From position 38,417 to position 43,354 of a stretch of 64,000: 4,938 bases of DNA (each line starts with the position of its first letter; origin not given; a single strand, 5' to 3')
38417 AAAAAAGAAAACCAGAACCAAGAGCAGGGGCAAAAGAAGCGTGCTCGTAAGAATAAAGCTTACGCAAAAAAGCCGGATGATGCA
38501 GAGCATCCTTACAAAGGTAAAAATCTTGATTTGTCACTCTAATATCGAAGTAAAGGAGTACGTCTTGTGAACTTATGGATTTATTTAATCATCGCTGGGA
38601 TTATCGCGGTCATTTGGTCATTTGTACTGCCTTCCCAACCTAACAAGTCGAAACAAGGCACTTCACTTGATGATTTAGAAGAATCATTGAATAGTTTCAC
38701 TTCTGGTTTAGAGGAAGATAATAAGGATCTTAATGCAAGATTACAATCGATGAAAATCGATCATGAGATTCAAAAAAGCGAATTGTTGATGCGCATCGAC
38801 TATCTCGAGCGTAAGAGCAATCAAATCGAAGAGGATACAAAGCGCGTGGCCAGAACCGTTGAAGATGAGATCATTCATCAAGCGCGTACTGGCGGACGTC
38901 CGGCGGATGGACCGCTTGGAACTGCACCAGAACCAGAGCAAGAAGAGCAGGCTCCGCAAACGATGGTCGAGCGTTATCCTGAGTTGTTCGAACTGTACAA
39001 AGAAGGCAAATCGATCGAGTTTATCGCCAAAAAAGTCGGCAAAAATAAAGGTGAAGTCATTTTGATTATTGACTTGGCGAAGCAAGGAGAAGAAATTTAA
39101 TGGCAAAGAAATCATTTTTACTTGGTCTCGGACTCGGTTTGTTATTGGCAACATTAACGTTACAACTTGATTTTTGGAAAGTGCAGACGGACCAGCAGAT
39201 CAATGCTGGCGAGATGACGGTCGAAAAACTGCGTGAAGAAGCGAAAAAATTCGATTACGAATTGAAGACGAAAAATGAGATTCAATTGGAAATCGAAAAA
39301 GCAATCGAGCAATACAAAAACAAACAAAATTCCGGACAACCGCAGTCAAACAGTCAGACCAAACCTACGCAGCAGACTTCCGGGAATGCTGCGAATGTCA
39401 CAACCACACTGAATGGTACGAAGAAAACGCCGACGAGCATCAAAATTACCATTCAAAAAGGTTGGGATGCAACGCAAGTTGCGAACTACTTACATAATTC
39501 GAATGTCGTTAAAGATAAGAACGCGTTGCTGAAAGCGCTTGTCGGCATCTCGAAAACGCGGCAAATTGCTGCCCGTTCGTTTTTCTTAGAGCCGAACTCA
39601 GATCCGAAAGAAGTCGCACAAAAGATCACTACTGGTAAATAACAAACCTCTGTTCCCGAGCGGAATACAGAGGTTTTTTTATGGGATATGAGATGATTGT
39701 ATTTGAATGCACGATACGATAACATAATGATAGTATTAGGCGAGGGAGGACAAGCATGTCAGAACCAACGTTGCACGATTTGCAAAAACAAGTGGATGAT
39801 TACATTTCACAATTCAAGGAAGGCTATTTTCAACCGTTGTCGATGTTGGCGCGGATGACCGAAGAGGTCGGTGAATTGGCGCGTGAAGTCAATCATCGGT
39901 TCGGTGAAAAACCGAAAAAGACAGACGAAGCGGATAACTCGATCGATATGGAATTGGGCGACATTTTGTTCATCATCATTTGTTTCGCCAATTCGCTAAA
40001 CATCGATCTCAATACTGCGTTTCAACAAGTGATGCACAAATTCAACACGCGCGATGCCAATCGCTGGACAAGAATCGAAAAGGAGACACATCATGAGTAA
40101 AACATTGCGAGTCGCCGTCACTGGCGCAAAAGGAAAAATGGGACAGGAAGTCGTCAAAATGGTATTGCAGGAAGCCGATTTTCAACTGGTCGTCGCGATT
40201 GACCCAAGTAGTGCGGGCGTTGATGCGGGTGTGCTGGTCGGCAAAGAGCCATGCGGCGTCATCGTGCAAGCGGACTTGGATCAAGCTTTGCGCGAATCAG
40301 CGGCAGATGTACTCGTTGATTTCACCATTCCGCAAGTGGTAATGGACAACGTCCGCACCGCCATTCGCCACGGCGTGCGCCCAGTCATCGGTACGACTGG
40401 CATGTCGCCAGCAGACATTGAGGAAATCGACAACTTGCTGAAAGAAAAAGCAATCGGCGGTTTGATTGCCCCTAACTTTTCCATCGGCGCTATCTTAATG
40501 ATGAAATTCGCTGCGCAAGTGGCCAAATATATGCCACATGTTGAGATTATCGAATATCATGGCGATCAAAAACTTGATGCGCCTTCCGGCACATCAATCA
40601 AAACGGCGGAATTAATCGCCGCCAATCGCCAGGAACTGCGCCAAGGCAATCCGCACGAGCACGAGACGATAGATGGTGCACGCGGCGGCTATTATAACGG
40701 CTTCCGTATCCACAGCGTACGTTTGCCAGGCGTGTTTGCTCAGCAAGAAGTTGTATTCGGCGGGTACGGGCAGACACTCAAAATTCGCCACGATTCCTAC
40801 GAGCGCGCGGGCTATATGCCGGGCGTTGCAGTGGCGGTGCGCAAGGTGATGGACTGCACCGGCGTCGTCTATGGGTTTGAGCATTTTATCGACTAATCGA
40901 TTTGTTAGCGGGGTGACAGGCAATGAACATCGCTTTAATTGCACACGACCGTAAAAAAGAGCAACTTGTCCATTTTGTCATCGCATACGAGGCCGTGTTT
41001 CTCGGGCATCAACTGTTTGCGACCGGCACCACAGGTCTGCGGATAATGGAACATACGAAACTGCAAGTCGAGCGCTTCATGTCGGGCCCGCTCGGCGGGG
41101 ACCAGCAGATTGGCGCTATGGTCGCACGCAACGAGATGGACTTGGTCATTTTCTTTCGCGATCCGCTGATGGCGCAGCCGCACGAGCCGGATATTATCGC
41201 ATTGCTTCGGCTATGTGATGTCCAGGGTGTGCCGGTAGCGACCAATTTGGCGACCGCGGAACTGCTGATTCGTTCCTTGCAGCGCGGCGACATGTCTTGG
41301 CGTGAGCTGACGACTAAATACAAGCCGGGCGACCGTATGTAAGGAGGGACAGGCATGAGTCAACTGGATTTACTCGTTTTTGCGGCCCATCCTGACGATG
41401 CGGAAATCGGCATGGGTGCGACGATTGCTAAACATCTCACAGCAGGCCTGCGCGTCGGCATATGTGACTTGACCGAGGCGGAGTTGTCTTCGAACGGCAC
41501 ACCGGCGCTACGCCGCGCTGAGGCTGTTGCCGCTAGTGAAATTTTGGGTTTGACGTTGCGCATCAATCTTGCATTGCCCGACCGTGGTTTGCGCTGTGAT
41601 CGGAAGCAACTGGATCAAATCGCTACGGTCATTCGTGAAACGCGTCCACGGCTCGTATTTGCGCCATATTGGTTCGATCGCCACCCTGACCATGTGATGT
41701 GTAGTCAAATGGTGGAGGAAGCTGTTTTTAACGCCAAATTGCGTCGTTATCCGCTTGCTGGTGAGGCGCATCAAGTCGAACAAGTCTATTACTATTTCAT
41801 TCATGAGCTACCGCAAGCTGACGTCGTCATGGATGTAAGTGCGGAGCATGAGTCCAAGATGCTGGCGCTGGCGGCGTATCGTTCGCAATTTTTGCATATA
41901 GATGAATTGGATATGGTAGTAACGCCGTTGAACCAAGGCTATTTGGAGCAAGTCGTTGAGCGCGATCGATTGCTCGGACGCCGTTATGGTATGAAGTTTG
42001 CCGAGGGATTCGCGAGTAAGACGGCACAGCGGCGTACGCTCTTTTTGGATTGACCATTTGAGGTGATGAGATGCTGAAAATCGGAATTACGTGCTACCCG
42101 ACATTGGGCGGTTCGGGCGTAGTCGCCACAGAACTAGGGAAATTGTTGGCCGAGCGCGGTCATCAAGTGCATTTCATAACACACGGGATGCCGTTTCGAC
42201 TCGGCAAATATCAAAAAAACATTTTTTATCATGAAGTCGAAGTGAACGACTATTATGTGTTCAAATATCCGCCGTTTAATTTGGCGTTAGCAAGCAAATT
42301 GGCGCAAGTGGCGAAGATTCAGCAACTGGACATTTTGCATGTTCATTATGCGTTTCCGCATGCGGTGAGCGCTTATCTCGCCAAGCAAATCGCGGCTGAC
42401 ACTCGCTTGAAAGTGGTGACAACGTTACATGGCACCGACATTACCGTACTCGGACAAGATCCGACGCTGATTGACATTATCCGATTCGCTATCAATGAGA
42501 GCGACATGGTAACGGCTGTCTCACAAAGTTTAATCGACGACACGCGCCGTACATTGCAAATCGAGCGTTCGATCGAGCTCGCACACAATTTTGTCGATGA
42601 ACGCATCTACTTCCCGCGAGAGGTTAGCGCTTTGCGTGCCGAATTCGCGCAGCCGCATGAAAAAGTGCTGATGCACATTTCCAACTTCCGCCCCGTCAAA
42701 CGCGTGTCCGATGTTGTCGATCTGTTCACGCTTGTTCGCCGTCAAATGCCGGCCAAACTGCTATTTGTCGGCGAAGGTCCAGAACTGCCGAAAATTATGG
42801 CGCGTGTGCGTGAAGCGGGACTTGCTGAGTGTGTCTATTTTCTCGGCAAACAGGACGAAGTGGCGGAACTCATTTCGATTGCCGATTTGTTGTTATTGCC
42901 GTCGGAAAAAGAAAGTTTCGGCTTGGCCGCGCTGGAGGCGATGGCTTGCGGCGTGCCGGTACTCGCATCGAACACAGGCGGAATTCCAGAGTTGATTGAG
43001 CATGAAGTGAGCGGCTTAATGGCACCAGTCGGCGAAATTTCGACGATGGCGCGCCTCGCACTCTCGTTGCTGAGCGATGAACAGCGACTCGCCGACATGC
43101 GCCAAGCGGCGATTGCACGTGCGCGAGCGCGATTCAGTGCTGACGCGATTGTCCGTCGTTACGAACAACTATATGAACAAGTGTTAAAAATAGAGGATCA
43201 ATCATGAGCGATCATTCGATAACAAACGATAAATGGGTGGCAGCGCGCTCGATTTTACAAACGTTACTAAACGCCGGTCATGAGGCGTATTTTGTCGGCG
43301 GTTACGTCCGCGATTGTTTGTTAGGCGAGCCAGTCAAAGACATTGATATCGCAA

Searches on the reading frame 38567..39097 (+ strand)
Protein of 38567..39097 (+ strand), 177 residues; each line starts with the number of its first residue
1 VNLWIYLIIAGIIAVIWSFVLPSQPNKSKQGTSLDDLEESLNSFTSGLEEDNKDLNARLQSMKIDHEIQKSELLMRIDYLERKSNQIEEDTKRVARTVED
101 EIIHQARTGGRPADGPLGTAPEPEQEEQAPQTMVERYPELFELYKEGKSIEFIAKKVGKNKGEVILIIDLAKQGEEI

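Call 5: search_protein_families(library=pfam, proteins=[window:38567-39097:+], max_evalue=0.001)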
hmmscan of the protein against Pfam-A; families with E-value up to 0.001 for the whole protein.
window:38567-39097:+ (177 aa): 1 family
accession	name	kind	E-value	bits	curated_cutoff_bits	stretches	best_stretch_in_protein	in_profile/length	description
PF19610.4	DUF6115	-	4.5e-06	27.5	27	1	77-170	43-133/134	Family of unknown function (DUF6115)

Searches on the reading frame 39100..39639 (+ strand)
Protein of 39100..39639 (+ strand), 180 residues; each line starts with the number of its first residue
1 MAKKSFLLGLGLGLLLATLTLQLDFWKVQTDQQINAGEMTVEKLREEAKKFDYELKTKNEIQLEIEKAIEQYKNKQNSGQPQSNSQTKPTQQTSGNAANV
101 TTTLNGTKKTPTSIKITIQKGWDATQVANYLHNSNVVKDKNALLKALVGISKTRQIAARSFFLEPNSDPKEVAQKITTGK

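Call 5: search_protein_families(library=pfam, proteins=[window:39100-39639:+], max_evalue=0.001)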
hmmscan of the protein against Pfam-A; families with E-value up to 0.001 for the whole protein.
window:39100-39639:+ (180 aa): 1 family
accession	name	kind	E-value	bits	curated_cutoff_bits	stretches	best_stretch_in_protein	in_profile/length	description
PF02618.21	YceG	-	0.00053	20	32.4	1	116-179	1-64/275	YceG-like family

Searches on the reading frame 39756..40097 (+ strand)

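Call 5: search_protein_families(library=pfam, proteins=[window:39756-40097:+], max_evalue=0.001)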
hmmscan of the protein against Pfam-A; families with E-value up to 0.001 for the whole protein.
window:39756-40097:+ (114 aa): 1 family
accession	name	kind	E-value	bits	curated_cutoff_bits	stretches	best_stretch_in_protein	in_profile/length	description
PF03819.22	MazG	-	2.5e-17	63.4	22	1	26-104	2-74/74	MazG nucleotide pyrophosphohydrolase domain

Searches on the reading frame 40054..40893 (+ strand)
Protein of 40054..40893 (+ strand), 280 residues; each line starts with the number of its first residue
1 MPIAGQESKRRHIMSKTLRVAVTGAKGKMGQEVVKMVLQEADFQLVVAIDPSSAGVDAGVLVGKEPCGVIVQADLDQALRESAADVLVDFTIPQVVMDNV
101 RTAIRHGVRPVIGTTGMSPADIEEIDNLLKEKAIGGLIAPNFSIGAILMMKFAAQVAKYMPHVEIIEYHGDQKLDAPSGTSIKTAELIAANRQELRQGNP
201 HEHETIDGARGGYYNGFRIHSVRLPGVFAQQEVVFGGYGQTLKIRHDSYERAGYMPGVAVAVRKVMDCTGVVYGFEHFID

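Call 5: search_protein_families(library=pfam, proteins=[window:40054-40893:+], max_evalue=0.001)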
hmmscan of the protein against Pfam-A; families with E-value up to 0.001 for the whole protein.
window:40054-40893:+ (280 aa): 3 families
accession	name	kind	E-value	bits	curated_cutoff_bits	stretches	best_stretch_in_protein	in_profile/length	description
PF01113.26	DapB_N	-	9.2e-37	126.3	25.6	1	19-142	2-124/124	Dihydrodipicolinate reductase, N-terminus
PF05173.19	DapB_C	-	8e-31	107.1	27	1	145-278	1-120/121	Dihydrodipicolinate reductase, C-terminus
PF03435.24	Sacchrp_dh_NADP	-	2.3e-05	25.2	25.1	1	20-109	1-94/129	Saccharopine dehydrogenase NADP binding domain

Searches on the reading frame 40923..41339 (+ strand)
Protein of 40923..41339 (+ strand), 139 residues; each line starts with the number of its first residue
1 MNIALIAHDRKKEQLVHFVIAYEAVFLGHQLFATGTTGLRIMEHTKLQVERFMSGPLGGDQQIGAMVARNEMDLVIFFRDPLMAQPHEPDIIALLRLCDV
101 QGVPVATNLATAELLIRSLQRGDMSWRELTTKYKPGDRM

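Call 5: search_protein_families(library=pfam, proteins=[window:40923-41339:+], max_evalue=0.001)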
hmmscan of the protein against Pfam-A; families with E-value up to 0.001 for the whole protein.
window:40923-41339:+ (139 aa): 1 family
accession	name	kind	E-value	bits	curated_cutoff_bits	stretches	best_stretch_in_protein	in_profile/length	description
PF02142.27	MGS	-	8.6e-15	55.1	24.1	1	23-107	8-94/94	MGS-like domain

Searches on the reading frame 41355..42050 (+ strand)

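Call 18: search_protein_families(library=pfam, proteins=[window:41355-42050:+], max_evalue=0.0001)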
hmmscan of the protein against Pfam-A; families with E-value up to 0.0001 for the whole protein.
window:41355-42050:+ (232 aa): 1 family
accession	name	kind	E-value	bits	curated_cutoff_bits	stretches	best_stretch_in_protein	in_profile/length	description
PF02585.22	PIG-L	-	1.1e-25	91.1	28.2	1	7-124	1-129/129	GlcNAc-PI de-N-acetylase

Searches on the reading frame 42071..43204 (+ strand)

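Call 18: search_protein_families(library=pfam, proteins=[window:42071-43204:+], max_evalue=0.0001)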
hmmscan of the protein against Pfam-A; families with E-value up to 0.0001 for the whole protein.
window:42071-43204:+ (378 aa): 8 families
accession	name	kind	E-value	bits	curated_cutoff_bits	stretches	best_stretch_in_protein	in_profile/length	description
PF00534.26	Glycos_transf_1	-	9.2e-37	126.6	26.4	1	194-348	12-170/172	Glycosyl transferases group 1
PF13692.12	Glyco_trans_1_4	-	1.1e-31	110.4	27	1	198-336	2-142/142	Glycosyl transferases group 1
PF13439.12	Glyco_transf_4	-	6e-27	95.2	28.5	1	13-176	2-167/170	Glycosyltransferase Family 4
PF20706.3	GT4-conflict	-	2.9e-14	53.3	26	1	257-319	268-330/385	Family 4 Glycosyltransferase in conflict systems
PF13579.12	Glyco_trans_4_4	-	9.2e-14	52.5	29.7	1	13-166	1-149/158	Glycosyl transferase 4-like domain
PF13477.12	Glyco_trans_4_2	-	3.4e-13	50.4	23.4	1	24-150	18-138/139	Glycosyl transferase 4-like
PF13524.12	Glyco_trans_1_2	-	3.1e-07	30.9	25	1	262-364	38-142/144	Glycosyl transferase-like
PF08323.17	Glyco_transf_5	-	4.2e-06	27.1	22.7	0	8-48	9-51/239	Starch synthase catalytic domain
